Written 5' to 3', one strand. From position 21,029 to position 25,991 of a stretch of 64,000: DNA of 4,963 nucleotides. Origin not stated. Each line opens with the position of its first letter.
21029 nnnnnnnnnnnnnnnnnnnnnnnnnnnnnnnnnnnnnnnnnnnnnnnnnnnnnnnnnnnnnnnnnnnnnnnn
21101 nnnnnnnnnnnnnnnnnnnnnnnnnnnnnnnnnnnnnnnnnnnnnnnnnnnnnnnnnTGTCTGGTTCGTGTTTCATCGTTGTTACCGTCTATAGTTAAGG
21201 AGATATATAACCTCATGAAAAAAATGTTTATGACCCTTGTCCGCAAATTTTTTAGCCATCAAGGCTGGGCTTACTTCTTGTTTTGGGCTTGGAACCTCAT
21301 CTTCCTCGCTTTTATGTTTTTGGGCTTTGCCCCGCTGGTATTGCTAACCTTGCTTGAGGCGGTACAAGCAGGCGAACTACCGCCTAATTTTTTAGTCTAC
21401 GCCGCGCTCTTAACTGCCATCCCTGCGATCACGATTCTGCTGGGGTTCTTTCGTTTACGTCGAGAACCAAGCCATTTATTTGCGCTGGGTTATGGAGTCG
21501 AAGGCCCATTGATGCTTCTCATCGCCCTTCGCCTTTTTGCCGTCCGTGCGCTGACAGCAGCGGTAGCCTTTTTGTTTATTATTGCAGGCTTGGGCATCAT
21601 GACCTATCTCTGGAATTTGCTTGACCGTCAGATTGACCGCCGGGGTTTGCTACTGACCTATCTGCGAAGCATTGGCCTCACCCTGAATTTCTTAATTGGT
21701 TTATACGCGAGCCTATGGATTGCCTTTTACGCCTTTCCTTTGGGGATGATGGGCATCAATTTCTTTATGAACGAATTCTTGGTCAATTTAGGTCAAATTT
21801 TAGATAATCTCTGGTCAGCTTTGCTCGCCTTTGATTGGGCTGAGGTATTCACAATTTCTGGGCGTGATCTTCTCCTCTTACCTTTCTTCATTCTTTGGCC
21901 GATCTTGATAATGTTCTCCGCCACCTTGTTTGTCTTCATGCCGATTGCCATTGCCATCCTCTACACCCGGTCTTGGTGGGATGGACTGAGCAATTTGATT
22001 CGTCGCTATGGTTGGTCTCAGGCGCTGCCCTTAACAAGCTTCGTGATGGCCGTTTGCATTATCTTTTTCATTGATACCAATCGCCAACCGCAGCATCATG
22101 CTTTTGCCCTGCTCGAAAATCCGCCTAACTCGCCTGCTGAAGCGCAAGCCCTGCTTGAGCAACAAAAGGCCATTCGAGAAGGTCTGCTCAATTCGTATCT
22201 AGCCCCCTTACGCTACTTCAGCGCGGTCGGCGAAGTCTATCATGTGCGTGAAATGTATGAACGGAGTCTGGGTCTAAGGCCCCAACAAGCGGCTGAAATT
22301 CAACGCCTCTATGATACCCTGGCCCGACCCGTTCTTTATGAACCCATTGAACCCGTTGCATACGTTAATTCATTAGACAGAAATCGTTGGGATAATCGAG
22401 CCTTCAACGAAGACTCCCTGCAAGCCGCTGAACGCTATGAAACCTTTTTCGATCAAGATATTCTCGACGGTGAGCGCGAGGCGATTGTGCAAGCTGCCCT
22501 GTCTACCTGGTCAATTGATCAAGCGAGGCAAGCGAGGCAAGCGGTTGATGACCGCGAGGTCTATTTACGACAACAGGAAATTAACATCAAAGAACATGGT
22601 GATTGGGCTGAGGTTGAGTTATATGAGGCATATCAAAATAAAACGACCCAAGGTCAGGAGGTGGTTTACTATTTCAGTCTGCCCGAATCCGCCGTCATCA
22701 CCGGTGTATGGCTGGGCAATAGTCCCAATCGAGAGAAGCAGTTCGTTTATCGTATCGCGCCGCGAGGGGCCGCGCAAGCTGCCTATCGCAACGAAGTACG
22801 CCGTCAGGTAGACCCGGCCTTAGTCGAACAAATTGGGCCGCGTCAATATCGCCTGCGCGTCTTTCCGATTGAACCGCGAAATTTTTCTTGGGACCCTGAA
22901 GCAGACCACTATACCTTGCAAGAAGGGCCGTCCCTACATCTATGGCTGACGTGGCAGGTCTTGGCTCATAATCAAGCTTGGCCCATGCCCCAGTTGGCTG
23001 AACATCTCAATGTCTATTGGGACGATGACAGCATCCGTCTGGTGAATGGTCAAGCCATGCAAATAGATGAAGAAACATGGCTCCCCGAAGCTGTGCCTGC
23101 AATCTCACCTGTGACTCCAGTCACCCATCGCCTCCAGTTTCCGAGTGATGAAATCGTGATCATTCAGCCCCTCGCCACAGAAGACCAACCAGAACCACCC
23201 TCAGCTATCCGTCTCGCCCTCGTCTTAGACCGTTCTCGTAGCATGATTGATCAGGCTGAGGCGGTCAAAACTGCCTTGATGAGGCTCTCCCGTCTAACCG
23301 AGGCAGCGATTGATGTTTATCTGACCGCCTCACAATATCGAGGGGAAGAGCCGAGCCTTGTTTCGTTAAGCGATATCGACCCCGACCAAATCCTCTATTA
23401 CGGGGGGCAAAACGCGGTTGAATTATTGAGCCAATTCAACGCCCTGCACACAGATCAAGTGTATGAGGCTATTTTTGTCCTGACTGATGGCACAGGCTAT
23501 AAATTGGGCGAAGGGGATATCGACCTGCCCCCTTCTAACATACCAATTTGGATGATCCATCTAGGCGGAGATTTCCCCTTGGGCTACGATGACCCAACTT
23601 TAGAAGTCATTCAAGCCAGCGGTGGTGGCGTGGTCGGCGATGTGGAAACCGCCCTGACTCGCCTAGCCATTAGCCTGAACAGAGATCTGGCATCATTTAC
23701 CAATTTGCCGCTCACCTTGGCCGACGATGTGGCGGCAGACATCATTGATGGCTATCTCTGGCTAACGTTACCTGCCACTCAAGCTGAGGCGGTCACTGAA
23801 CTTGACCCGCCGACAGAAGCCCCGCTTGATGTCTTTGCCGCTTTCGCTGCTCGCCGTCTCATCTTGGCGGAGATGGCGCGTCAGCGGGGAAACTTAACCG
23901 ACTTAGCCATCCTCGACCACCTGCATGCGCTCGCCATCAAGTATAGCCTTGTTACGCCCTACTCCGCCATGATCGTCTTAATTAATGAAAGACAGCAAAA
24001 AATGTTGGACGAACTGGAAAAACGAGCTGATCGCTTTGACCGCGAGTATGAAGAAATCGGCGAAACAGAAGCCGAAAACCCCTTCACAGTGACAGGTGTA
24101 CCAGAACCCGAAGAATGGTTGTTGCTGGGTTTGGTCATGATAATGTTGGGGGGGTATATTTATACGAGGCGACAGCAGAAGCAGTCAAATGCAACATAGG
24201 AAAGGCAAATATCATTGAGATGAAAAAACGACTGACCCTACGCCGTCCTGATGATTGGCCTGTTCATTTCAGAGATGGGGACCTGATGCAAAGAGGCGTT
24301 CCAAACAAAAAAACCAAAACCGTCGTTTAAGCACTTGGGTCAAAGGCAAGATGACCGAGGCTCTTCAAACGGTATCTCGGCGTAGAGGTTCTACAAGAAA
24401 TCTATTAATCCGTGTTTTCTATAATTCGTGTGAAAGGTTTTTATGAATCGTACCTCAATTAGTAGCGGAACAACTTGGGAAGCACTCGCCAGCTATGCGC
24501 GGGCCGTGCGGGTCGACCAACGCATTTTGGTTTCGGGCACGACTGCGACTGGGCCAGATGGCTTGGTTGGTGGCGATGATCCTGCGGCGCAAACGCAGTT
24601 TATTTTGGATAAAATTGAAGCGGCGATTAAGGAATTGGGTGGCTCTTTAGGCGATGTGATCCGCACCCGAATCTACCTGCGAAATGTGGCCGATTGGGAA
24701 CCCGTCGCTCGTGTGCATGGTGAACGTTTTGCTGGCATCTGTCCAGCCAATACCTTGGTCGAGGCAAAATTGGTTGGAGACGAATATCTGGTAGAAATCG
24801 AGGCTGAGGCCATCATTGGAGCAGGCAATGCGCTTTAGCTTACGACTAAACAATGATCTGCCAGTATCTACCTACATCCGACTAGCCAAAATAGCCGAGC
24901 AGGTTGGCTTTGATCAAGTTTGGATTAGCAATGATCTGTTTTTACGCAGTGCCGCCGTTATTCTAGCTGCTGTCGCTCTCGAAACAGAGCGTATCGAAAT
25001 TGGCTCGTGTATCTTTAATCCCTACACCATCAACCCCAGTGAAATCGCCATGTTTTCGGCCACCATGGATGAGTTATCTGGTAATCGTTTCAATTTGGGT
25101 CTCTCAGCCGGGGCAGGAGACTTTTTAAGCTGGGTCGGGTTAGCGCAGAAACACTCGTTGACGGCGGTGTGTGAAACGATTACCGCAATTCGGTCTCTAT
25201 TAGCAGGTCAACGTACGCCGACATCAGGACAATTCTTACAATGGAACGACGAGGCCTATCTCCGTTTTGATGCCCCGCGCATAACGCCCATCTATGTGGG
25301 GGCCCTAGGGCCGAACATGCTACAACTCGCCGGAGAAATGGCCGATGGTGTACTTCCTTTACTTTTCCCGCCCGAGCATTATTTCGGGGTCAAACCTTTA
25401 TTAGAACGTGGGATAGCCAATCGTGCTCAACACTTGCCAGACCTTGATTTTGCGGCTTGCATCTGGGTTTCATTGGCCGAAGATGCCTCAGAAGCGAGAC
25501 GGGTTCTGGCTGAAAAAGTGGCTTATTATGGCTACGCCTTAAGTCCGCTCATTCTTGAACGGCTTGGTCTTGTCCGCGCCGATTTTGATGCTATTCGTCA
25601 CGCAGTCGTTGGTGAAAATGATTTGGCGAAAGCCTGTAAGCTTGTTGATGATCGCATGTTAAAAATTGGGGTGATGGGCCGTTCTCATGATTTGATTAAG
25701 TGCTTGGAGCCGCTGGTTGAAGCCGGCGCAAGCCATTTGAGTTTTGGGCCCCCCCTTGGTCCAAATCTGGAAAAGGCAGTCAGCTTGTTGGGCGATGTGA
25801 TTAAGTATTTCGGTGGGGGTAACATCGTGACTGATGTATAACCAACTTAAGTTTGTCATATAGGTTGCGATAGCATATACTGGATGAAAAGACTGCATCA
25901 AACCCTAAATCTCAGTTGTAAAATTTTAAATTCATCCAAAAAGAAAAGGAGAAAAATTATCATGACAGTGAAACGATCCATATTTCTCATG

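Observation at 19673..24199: Dedicated exosortase (fused to an EpsI-like domain) with a single adjacent PEP-CTERM substrate that has ~8 N-terminal TM helices plus VIT and vWA domains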

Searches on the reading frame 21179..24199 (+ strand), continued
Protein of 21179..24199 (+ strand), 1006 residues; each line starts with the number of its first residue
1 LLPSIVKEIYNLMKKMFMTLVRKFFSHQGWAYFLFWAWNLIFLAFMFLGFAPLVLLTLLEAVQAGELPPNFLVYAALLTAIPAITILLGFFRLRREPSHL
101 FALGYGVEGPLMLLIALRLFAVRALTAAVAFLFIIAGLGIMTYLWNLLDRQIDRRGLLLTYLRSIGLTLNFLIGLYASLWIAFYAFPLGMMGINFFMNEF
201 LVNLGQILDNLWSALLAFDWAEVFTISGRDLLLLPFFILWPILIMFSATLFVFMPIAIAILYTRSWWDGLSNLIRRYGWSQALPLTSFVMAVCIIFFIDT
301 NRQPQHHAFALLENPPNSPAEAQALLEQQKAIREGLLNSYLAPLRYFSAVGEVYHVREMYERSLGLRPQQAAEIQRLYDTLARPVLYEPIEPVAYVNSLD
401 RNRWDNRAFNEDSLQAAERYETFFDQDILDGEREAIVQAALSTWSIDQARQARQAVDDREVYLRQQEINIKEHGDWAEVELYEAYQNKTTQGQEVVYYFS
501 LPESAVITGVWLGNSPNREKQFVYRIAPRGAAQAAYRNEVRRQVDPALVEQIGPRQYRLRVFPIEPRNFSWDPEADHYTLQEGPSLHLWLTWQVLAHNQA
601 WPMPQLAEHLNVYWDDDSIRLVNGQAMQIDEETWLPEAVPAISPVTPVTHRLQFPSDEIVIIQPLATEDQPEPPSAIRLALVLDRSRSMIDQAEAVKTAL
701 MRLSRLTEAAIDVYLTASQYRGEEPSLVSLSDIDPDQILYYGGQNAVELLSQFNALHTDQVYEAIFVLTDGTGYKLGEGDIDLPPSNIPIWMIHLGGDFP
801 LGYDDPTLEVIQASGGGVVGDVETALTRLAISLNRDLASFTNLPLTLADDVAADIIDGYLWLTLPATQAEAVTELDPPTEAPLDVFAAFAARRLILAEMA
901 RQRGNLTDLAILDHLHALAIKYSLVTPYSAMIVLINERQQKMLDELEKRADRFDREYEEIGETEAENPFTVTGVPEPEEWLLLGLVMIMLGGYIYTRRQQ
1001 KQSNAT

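Call 46: fold_search(model_id=the predicted structure, library=pdb)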
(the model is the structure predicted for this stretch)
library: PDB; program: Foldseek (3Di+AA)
matches with E <= 10: 236; with E <= 0.001: 1
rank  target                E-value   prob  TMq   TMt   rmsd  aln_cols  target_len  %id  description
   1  8s05_A                2.7e-04  1.00  0.15  0.34  12.4       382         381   13  ArnAB complex an archaeal ortholog of the Sec23/24 core motif (released 2025-10-29)
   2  9e5c_4s               3.5e-03  0.93  0.18  0.21  16.9       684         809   12  Cryo-EM structure of 96 nm repeat of microtubule doublet from T. brucei flagellum (released 2025-03-12)
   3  7mix_D                2.8e-02  0.99  0.13  0.14  11.3       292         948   12  Human N-type voltage-gated calcium channel Cav2.2 in the presence of ziconotide at 3.0 Angstrom resolution (released 2021-07-07)
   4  3jbr_F                3.1e-02  0.99  0.13  0.15  11.6       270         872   12  Cryo-EM structure of the rabbit voltage-gated calcium channel Cav1.1 complex at 4.2 angstrom (released 2015-12-30)
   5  8ft6                  9.9e-02  0.97  0.11  0.33   5.8       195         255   15  The von Willebrand factor A domain of human capillary morphogenesis gene II, flexibly fused to the 1TEL crystallization  (released 2023-03-22)
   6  5vno_A                1.5e-01  0.57  0.13  0.17  12.9       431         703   10  Crystal structure of Sec23a/Sec24a/Sec22 (released 2017-07-05)
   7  1tht_B                1.8e-01  0.23  0.08  0.21  18.0       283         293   10  STRUCTURE OF A MYRISTOYL-ACP-SPECIFIC THIOESTERASE FROM VIBRIO HARVEYI (released 1995-06-07)
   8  1tht_A                1.9e-01  0.15  0.08  0.20  21.2       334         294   10  STRUCTURE OF A MYRISTOYL-ACP-SPECIFIC THIOESTERASE FROM VIBRIO HARVEYI (released 1995-06-07)
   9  8if4_A                2.1e-01  0.90  0.13  0.14  11.8       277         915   12  Structure of human alpha-2/delta-1 without mirogabalin (released 2023-04-05)
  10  9qhe_G                2.5e-01  0.75  0.11  0.34   6.7       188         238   15  NorQD complex state 2 from Jhaorihella thermophila (released 2026-03-25)
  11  2nup_A                2.7e-01  0.51  0.13  0.18  12.5       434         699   10  Crystal Structure of the human Sec23a/24a heterodimer, complexed with the SNARE protein Sec22b (released 2007-05-22)
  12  2b2x_B                2.9e-01  0.72  0.10  0.39   7.0       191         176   12  VLA1 RdeltaH I-domain complexed with a quadruple mutant of the AQC2 Fab (released 2006-04-18)
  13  5vnm_A                2.9e-01  0.38  0.13  0.17  12.9       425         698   10  Crystal structure of Sec23a/Sec24a/Sec22 complexed with 4-phenylbutyric acid (15mM soaking) (released 2017-07-05)
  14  5kyn_A                3.0e-01  0.30  0.13  0.17  19.6       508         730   10  Structure of Sec23 and TANGO1 complex (released 2016-09-07)
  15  8esd_N                3.6e-01  0.20  0.06  0.18  15.2       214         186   11  Crystal structure of COMMD7-COMMD9-COMMD5-COMMD10 tetramer (released 2023-05-24)
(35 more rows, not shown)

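Call 53: find_encoding_contigs(protein=P0122, flank=2000, max_places=2)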
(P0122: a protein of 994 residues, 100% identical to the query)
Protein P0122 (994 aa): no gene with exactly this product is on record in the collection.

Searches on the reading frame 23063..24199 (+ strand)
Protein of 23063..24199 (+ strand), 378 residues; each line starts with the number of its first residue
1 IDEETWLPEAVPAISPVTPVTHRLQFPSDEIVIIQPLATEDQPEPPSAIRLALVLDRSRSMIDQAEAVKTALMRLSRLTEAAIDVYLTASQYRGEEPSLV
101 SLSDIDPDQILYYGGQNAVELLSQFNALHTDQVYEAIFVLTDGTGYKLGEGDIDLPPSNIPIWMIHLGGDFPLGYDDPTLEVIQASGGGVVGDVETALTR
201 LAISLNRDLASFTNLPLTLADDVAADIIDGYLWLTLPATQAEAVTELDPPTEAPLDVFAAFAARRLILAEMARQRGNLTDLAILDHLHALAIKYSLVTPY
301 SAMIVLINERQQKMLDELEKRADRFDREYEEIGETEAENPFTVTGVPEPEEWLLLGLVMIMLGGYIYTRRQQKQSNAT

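Call 5: search_protein_families(library=pfam, proteins=[window:23063-24199:+], max_evalue=10)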
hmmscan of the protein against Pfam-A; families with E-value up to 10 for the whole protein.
window:23063-24199:+ (378 aa): 1 family
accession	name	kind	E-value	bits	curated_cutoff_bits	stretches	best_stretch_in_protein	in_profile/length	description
PF22798.2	DUF5817_CT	-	0.68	10.3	29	0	242-272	5-32/54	DUF5817, C-terminal domain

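Call 6: search_protein_families(library=ncbifam, proteins=[window:23063-24199:+], max_evalue=10)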
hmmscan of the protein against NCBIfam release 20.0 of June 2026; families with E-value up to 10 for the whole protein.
window:23063-24199:+ (378 aa): 7 families
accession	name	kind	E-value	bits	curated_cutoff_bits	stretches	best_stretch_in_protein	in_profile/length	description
TIGR02921.1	PEP_integral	hypoth_equivalog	7e-65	219.7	200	1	2-371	571-921/922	TIGR02921 family PEP-CTERM protein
TIGR04477.1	sorted_by_XrtN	equivalog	4.6e-06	25.1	250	1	259-369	723-820/822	XrtN system VIT domain-containing protein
TIGR02595.1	PEP_CTERM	domain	0.0018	19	16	1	346-372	1-24/24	PEP-CTERM sorting domain-containing protein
NF038129.1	PEP_NF038129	equivalog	0.0056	16.5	65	1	337-364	162-189/194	NF038129 family PEP-CTERM protein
TIGR03788.1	marine_srt_targ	equivalog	0.03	12.7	551.65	1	260-364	521-623/629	marine proteobacterial sortase target protein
NF038125.1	PEP_CTERM_THxN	subfamily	0.094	12.3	85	1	330-364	204-241/246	THxN family PEP-CTERM protein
TIGR01167.1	LPXTG_anchor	domain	0.15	12.7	15.9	1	353-373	14-34/34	LPXTG cell wall anchor domain-containing protein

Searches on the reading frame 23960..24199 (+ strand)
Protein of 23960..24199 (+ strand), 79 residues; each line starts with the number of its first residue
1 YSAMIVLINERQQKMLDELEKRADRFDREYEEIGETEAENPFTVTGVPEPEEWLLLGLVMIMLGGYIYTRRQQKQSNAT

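Call 5: search_protein_families(library=pfam, proteins=[window:23960-24199:+], max_evalue=10)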
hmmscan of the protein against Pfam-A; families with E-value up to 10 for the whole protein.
window:23960-24199:+ (79 aa): 0 families

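Call 6: search_protein_families(library=ncbifam, proteins=[window:23960-24199:+], max_evalue=10)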
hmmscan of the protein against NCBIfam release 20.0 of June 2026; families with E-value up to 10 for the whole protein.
window:23960-24199:+ (79 aa): 12 families
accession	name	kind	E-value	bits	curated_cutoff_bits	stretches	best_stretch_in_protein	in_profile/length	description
TIGR02921.1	PEP_integral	hypoth_equivalog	5.2e-19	67.9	200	1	1-72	851-921/922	TIGR02921 family PEP-CTERM protein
TIGR04477.1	sorted_by_XrtN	equivalog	0.00011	20.5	250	1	46-70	796-820/822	XrtN system VIT domain-containing protein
NF038129.1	PEP_NF038129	equivalog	0.00055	19.8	65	1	37-65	161-189/194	NF038129 family PEP-CTERM protein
TIGR02595.1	PEP_CTERM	domain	0.00075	20.2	16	1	47-73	1-24/24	PEP-CTERM sorting domain-containing protein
NF038125.1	PEP_CTERM_THxN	subfamily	0.0073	15.9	85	1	31-65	204-241/246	THxN family PEP-CTERM protein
NF058670.1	sorting_LPXTATN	domain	0.019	15.3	32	1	53-72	11-30/32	LPxTATN C-terminal sorting signal domain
TIGR01167.1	LPXTG_anchor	domain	0.02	15.6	15.9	1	54-74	14-34/34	LPXTG cell wall anchor domain-containing protein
NF038119.1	PEP_CTERM_MHFG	equivalog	0.045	14.1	100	1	27-65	216-254/260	MHFG family PEP-CTERM protein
NF038120.1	PEP_CTERM_QFxxD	subfamily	0.045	13.6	80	1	44-63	190-209/215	NF038120 family PEP-CTERM protein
NF038124.1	PEP_CTERM_TLD_A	exception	0.085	12.4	100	1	37-68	201-232/235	PEP_CTERM-anchored TLD domain-containing protein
NF041538.1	PEP_EDSA_1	subfamily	0.13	11.9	100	1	44-66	280-303/307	EDSAP-1 family PEP-CTERM protein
NF033947.0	PEP-cistern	hypoth_equivalog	0.14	11.9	60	1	31-65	158-191/195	cistern family PEP-CTERM protein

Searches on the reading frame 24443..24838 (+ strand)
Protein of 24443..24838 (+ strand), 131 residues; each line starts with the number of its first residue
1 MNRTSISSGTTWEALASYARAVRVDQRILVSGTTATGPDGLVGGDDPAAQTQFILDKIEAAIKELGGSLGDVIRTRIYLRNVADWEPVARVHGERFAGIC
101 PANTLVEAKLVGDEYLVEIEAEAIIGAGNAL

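Call 52: search_protein_families(library=ncbifam, proteins=[window:24443-24838:+], max_evalue=1e-10)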
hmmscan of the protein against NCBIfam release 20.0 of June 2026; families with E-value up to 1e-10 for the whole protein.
window:24443-24838:+ (131 aa): 2 families
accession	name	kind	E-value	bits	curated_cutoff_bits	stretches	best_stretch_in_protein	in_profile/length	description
TIGR03610.1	RutC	equivalog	5.4e-16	58.8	169.1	1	6-125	6-126/127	pyrimidine utilization protein C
TIGR00004.1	TIGR00004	subfamily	1.8e-15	57.3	106.25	1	5-123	3-123/125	Rid family detoxifying hydrolase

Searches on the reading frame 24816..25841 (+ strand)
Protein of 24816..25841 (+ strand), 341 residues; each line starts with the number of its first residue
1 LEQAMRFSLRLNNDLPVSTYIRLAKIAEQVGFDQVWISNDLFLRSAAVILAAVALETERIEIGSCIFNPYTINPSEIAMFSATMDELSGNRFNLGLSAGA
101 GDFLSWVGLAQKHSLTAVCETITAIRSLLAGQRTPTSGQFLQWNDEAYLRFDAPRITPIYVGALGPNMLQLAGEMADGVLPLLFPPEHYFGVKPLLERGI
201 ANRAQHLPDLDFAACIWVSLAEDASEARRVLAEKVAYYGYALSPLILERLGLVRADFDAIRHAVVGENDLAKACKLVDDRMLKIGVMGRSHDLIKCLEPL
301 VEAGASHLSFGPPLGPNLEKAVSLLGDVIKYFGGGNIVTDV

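Call 70: search_protein_families(library=pfam, proteins=[window:24816-25841:+], max_evalue=0.00001)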
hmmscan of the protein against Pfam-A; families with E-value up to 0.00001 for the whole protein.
window:24816-25841:+ (341 aa): 1 family
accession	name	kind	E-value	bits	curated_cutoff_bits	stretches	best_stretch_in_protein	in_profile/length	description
PF00296.26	Bac_luciferase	-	1.5e-46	159.6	27.9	1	18-306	23-313/314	Luciferase-like monooxygenase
